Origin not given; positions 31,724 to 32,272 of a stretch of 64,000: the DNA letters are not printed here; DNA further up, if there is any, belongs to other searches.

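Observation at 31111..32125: Tandem array of four diverged small paralogous genes (68-91 aa) with a conserved 3' intergenic motif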

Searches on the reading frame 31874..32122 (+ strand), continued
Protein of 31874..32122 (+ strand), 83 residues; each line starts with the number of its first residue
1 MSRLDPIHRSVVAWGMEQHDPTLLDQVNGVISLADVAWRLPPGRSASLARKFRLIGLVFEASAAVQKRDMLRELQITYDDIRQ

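Call 104: search_dna_similar(query=window:31919-32122:+, collection=phages, mode=protein, max_evalue=0.01, max_rows=20)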
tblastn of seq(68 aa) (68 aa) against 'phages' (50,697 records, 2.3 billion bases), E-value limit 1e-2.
No match.

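Call 109: find_encoding_contigs(protein=P0002, flank=2000, max_places=2)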
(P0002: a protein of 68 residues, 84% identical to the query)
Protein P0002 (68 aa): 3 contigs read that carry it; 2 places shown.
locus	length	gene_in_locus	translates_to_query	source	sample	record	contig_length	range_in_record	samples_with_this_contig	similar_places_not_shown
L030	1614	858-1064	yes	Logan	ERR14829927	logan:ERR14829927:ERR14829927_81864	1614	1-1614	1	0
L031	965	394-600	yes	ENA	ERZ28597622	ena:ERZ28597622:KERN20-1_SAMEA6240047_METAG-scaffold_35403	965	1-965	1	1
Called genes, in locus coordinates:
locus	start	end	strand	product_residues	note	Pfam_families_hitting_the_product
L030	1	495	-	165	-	?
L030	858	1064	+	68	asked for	-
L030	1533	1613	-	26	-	?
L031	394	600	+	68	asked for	-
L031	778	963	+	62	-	?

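Call 110: find_encoding_contigs(protein=P0003, flank=2000, max_places=2)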
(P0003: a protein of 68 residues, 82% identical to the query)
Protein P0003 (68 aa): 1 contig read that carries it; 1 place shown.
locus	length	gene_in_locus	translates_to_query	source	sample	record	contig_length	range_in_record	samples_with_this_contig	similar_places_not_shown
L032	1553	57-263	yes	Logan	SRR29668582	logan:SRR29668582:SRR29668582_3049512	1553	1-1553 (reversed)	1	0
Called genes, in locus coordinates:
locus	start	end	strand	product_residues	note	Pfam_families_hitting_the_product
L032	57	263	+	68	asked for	-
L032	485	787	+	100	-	-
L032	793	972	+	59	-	-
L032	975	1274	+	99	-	-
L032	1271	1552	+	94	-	?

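Call 111: find_encoding_contigs(protein=P0004, flank=2000, max_places=2)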
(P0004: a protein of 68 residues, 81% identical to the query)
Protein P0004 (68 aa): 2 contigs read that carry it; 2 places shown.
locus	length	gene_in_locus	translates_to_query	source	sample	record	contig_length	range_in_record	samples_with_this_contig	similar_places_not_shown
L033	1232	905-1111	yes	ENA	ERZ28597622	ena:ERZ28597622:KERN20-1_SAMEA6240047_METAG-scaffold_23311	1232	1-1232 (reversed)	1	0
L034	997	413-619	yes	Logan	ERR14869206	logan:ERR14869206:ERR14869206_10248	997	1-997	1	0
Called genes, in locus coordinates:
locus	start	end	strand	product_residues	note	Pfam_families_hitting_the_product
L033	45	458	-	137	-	PF00072:Response_reg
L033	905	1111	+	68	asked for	-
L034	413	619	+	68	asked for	-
